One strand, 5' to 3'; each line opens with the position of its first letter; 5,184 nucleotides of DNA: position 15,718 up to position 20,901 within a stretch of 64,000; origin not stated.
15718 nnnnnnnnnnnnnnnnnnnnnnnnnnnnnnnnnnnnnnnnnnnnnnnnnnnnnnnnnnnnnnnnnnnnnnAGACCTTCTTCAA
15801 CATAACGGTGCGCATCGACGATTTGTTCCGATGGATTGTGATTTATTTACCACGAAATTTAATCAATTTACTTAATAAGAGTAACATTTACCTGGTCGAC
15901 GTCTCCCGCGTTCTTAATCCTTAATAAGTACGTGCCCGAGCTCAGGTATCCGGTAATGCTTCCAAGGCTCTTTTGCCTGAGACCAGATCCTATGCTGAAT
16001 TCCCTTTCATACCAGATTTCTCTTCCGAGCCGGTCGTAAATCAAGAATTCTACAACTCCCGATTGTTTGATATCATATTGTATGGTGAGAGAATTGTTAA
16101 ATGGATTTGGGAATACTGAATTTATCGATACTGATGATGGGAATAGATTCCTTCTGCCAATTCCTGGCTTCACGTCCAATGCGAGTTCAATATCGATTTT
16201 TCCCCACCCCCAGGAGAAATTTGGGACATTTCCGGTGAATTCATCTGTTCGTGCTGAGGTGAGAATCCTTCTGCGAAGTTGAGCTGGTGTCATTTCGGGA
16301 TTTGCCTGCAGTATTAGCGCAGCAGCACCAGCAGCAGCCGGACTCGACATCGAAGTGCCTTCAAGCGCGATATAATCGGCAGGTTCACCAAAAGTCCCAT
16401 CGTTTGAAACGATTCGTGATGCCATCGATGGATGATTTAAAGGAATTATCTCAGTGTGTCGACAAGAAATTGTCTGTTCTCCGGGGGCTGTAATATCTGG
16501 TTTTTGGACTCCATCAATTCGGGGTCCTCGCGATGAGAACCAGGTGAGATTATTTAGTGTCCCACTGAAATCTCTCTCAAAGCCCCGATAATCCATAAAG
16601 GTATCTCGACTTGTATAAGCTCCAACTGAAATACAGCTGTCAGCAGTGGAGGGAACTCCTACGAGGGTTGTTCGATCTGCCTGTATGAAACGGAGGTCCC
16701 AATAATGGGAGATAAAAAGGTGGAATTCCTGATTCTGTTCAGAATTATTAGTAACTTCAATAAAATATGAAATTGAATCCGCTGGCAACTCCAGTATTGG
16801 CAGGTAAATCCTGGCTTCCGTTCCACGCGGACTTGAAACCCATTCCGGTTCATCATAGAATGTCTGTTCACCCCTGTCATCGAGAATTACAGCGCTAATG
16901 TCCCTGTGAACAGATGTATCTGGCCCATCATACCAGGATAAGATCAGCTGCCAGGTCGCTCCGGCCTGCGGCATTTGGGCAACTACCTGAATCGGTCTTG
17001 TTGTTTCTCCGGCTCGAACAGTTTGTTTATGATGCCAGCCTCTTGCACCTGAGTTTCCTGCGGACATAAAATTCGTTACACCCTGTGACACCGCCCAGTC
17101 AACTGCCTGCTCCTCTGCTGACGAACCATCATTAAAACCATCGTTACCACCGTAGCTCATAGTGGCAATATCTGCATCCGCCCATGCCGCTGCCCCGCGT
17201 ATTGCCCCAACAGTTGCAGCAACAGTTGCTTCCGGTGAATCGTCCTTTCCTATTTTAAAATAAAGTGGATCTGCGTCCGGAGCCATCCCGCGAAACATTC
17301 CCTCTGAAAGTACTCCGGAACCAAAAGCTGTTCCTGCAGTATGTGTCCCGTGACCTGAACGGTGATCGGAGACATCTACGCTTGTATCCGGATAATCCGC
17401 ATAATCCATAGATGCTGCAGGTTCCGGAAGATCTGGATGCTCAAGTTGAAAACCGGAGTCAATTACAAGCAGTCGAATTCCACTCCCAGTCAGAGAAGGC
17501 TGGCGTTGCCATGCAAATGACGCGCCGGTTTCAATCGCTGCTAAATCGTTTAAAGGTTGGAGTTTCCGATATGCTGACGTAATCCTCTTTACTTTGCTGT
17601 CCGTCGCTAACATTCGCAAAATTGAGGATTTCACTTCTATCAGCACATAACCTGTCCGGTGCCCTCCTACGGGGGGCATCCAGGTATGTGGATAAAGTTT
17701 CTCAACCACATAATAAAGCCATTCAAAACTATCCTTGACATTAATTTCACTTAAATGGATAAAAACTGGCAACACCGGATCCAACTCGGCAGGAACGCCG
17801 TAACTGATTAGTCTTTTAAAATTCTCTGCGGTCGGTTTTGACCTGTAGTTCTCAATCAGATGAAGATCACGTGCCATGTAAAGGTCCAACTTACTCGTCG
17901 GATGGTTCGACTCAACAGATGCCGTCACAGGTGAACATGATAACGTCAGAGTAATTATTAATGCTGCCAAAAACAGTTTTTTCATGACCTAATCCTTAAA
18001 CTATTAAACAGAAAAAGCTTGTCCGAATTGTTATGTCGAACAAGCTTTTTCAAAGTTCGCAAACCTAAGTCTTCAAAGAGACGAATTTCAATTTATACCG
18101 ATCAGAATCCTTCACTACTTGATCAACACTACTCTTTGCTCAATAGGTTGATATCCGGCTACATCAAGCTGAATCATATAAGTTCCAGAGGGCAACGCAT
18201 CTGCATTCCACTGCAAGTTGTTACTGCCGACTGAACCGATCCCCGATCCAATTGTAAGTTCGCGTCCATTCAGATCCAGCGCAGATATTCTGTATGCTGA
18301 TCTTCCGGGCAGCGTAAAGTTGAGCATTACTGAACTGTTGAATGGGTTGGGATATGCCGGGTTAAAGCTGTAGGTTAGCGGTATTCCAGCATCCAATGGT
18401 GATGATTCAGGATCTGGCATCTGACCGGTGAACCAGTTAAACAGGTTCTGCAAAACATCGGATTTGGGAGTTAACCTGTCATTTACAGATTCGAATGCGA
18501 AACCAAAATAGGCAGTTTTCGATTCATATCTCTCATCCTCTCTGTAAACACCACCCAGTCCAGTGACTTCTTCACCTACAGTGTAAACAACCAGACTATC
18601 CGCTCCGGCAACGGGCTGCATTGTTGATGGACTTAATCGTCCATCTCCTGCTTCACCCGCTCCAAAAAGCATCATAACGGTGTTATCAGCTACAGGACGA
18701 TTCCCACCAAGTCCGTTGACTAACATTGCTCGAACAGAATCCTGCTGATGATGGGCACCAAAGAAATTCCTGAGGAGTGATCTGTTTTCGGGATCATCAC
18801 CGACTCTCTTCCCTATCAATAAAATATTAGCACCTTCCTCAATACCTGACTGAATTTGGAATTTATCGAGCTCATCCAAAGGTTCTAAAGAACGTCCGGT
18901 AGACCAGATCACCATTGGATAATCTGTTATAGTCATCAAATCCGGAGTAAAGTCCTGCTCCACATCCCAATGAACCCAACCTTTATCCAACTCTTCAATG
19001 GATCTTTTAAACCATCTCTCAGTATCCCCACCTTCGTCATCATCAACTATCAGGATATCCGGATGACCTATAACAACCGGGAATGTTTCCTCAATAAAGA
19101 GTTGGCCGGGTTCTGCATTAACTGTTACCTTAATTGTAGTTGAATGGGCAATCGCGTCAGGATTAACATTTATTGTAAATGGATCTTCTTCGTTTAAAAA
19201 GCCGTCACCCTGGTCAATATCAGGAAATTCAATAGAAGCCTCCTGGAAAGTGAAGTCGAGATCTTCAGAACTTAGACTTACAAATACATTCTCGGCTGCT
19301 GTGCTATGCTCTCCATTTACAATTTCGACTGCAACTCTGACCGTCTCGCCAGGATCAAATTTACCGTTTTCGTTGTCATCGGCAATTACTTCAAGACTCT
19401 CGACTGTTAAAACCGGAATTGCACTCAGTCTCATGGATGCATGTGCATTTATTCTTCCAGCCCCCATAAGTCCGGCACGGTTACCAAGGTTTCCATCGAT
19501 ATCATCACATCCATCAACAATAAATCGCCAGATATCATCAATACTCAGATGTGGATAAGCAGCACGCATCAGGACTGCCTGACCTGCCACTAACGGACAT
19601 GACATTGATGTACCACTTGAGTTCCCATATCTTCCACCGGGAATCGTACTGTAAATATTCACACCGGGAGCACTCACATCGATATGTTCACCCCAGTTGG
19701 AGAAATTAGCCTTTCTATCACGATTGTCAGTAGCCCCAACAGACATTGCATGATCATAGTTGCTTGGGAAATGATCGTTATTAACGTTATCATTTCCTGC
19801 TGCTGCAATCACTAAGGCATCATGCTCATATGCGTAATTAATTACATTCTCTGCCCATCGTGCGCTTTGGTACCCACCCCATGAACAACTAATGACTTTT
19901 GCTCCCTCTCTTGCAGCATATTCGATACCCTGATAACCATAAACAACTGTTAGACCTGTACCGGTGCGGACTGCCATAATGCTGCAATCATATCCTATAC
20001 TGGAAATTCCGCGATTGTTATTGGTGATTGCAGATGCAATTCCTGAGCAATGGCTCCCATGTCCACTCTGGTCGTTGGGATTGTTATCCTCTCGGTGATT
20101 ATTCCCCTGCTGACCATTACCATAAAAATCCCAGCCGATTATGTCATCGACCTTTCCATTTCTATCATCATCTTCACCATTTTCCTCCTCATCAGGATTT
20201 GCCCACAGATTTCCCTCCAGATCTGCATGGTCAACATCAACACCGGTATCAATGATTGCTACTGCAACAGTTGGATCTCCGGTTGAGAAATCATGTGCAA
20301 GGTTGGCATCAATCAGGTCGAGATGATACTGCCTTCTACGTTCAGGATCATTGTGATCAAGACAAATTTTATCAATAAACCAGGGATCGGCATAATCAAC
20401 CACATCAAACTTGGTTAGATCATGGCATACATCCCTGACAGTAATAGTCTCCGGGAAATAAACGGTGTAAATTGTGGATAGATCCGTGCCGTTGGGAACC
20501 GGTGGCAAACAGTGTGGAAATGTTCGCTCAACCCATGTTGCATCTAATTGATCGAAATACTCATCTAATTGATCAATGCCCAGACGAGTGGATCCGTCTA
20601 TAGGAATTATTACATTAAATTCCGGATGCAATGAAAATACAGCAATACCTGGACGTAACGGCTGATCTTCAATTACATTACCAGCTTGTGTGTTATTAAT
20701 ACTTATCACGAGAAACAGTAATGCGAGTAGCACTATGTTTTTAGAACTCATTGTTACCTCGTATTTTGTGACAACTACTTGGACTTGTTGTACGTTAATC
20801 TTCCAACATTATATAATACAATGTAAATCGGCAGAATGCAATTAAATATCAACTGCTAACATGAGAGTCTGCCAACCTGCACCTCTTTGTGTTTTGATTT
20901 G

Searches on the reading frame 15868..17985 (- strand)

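Call 47: search_protein_families(library=pfam, proteins=[window:15868-17985:-], max_evalue=0.0001)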
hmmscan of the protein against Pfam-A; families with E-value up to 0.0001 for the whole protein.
window:15868-17985:- (705 aa): 2 families
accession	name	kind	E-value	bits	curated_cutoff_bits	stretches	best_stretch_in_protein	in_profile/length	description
PF00082.27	Peptidase_S8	-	1.7e-43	149.4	21.8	2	438-595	160-288/288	Subtilase family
PF18962.6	Por_Secre_tail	-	6.2e-06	26.8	27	1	624-694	1-66/75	Secretion system C-terminal sorting domain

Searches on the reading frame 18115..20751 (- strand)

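Call 47: search_protein_families(library=pfam, proteins=[window:18115-20751:-], max_evalue=0.0001)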
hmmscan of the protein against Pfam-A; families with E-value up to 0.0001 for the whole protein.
window:18115-20751:- (878 aa): 2 families
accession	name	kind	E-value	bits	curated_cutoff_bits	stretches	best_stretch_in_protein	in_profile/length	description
PF00082.27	Peptidase_S8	-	5.9e-45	154.2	21.8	1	161-413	3-271/288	Subtilase family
PF18962.6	Por_Secre_tail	-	3.2e-06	27.8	27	1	800-867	2-67/75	Secretion system C-terminal sorting domain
